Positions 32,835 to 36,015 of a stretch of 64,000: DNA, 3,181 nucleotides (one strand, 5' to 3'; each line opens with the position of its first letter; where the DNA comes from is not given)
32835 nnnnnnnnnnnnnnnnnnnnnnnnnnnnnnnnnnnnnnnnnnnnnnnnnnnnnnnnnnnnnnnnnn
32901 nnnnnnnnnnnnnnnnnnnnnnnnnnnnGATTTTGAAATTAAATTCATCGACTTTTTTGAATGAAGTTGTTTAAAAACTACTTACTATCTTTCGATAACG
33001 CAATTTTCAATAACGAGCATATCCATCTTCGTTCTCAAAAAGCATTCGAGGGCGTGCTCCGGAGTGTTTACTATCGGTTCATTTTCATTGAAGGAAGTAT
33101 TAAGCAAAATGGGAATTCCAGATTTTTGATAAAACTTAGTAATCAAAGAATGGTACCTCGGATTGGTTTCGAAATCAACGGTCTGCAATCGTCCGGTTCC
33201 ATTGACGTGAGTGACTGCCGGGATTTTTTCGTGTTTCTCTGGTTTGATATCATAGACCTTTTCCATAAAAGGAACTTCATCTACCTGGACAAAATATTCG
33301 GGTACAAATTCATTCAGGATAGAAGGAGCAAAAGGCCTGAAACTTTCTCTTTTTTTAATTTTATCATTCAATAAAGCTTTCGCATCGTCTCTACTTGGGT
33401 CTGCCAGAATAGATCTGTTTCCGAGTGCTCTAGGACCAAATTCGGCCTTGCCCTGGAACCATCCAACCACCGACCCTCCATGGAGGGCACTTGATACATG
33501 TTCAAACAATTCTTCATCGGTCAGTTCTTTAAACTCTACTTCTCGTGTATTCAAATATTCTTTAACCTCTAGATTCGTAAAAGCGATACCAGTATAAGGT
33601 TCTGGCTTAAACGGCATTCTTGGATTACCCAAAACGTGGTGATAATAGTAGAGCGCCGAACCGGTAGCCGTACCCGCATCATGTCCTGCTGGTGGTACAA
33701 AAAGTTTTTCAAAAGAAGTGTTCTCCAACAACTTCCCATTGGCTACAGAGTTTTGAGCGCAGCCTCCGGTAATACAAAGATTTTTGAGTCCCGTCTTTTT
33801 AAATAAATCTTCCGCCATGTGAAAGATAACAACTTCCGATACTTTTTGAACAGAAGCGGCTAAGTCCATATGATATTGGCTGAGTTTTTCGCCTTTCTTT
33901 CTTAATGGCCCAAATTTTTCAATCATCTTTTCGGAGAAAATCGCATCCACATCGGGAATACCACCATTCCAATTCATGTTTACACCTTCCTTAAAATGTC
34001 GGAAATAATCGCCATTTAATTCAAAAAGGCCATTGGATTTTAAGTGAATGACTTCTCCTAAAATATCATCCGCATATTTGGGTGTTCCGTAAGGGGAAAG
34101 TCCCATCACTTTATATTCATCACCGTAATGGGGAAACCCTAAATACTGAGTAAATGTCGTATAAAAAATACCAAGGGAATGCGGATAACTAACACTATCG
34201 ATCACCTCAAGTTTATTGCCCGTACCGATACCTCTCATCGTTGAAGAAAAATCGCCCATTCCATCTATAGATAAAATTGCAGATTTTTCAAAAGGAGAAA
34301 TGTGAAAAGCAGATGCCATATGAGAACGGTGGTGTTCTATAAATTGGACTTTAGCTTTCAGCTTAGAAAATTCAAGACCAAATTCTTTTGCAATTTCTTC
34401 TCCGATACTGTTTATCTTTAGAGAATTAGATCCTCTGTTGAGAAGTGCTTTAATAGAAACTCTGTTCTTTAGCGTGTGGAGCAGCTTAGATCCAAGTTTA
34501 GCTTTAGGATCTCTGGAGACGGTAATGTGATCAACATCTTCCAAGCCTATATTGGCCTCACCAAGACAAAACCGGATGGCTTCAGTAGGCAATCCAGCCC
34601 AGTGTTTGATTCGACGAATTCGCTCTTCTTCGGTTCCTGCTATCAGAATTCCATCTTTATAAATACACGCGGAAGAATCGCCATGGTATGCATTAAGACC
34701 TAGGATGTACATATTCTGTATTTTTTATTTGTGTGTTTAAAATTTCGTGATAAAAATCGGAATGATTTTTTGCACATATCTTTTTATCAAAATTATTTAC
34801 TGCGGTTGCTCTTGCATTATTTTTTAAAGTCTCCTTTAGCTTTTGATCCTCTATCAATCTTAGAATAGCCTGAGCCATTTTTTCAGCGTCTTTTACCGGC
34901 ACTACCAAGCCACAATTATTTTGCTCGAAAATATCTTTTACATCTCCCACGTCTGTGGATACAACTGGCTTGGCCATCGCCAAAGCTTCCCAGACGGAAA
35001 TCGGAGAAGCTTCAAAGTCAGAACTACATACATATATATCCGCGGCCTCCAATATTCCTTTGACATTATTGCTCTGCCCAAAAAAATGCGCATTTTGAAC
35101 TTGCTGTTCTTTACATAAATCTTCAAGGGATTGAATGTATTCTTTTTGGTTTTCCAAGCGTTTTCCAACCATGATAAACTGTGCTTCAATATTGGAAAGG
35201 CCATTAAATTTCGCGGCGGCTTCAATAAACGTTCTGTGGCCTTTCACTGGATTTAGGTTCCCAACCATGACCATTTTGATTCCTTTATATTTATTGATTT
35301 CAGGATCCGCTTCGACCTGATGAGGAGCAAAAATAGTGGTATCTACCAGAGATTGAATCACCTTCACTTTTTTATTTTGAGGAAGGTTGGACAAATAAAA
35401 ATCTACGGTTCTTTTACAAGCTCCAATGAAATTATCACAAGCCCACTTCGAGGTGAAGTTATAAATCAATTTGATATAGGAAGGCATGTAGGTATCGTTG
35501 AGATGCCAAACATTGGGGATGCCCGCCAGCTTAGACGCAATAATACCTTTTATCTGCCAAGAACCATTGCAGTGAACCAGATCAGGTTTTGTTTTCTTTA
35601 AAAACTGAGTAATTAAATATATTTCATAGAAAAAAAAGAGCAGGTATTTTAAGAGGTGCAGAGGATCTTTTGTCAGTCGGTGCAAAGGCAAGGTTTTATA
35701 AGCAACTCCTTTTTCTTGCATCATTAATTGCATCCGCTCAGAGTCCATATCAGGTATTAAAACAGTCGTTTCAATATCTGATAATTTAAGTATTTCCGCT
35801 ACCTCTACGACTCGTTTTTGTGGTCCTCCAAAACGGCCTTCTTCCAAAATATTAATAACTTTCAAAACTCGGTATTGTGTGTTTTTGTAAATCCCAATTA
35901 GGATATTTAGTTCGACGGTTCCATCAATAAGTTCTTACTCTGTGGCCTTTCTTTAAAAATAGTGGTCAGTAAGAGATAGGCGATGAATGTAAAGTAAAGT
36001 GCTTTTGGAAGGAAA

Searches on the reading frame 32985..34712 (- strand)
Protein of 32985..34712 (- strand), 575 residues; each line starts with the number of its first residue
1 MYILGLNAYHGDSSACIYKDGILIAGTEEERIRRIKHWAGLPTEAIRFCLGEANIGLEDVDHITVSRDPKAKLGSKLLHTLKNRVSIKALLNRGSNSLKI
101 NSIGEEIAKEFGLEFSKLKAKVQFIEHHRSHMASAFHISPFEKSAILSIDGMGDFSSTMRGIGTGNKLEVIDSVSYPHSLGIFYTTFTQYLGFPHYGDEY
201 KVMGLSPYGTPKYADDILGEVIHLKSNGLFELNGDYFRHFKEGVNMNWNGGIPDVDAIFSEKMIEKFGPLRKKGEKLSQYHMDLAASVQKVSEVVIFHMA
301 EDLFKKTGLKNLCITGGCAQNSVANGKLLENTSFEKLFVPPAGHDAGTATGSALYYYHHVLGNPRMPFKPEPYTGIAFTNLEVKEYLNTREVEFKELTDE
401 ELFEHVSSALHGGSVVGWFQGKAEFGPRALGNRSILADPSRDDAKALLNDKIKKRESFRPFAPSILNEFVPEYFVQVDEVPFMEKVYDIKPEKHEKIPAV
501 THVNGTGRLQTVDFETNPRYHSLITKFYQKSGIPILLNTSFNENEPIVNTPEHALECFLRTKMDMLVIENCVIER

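Call 8: search_protein_families(library=pfam, max_evalue=0.00001, proteins=[window:32985-34712:-])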
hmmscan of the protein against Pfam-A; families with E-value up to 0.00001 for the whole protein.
window:32985-34712:- (575 aa): 3 families
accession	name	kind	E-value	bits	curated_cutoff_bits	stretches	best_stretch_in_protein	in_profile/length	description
PF16861.10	Carbam_trans_C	-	3.9e-69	232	27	1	409-575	3-170/170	Carbamoyltransferase C-terminus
PF02543.21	Carbam_trans_N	-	4.7e-61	207.6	24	1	3-354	2-346/346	Carbamoyltransferase N-terminus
PF00814.31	TsaD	-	7.8e-07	29.5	24.8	0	274-341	181-251/264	tRNA N6-adenosine threonylcarbamoyltransferase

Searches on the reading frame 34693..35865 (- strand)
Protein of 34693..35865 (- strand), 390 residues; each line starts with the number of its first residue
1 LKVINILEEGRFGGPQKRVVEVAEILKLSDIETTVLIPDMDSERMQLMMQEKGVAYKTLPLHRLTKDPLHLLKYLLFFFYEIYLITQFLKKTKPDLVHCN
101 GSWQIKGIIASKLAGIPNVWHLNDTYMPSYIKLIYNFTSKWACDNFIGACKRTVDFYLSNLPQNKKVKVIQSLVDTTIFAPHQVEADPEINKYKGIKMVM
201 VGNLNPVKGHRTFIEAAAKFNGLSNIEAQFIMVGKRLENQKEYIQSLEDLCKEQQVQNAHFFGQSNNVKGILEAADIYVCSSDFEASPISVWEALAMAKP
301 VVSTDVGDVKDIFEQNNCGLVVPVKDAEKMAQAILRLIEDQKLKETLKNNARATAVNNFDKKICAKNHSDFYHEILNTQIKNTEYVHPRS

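Call 8: search_protein_families(library=pfam, max_evalue=0.00001, proteins=[window:34693-35865:-])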
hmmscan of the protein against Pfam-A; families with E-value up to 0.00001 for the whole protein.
window:34693-35865:- (390 aa): 5 families
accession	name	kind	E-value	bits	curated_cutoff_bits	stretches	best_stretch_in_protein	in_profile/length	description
PF00534.26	Glycos_transf_1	-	1.9e-32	112.6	26.4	1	194-353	14-171/172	Glycosyl transferases group 1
PF13692.12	Glyco_trans_1_4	-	4.5e-28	98.7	27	1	197-340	3-142/142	Glycosyl transferases group 1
PF13439.12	Glyco_transf_4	-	4.9e-10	40.1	28.5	1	13-177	2-169/170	Glycosyltransferase Family 4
PF13579.12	Glyco_trans_4_4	-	5.4e-07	30.5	29.7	1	13-130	1-109/158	Glycosyl transferase 4-like domain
PF20706.3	GT4-conflict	-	5.6e-07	29.3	26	1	179-341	181-358/385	Family 4 Glycosyltransferase in conflict systems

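Call 59: search_protein_families(library=ncbifam, max_evalue=1e-10, proteins=[window:34693-35865:-])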
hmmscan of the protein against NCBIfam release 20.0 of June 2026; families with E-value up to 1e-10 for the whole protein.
window:34693-35865:- (390 aa): 15 families
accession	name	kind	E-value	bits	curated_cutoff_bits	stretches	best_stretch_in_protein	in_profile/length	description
NF041876.1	EPS_EpsE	equivalog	3.3e-31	108.9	400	1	165-366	186-387/389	exopolysaccharide biosynthesis GT4 family glycosyltransferase EpsE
TIGR03088.1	stp2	hypoth_equivalog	3.4e-29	102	409.05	1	86-376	74-374/374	TIGR03088 family PEP-CTERM/XrtA system glycosyltransferase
TIGR03999.1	thiol_BshA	equivalog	3.3e-28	98.7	273.7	1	161-376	163-374/375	N-acetyl-alpha-D-glucosaminyl L-malate synthase BshA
NF050063.1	ProtGlycPglJ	equivalog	1e-16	61.1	500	1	163-369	166-360/363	N-acetylgalactosamine-N,N'-diacetylbacillosaminyl-diphospho-undecaprenol 4-alpha-N-acetylgalactosaminyltransferase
NF050056.1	ProtGlycPglH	equivalog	6.4e-16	58.4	600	1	164-374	153-352/354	GalNAc-alpha-(1->4)-GalNAc-alpha-(1->3)-diNAcBac-PP-undecaprenol alpha-1,4-N-acetyl-D-galactosaminyltransferase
NF047684.1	TeichurnBiosyTuaC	equivalog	7.4e-16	58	550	1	198-376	222-390/391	teichuronic acid biosynthesis protein TuaC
NF046085.1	XrtY_assoc_Gly1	equivalog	1.3e-15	57.2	400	1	155-377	172-386/387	XrtY-associated glycosyltransferase XYAG1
NF038011.1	PelF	equivalog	1.4e-15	57.3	100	1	164-349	279-466/489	GT4 family glycosyltransferase PelF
NF038229.1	Glyco4_Geo_Pelo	equivalog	5.3e-15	55.3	400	1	166-376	134-337/338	GPMC system family 4 glycosyltransferase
TIGR02149.1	glgA_Coryne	subfamily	8e-15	54.9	302.4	1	157-376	162-391/391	glycogen synthase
NF038295.1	EPS_HpsP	equivalog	6.1e-14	51.8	550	1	198-376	210-388/388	hormogonium polysaccharide biosynthesis glycosyltransferase HpsP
TIGR03449.1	mycothiol_MshA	equivalog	3.3e-13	49.3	462.5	1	163-376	186-404/406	D-inositol-3-phosphate glycosyltransferase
NF047880.1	glyco_SdgA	exception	2.2e-12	46.3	800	1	186-366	306-482/488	serine-aspartate repeat adhesin O-glycosyltransferase SdgA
TIGR04005.1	wcaL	equivalog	1.4e-11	43.9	537.6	1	165-368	197-399/406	colanic acid biosynthesis glycosyltransferase WcaL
NF049988.1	MGlcDAGSynMgs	equivalog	4e-11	42.9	400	0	201-378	219-390/398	alpha-monoglucosyldiacylglycerol synthase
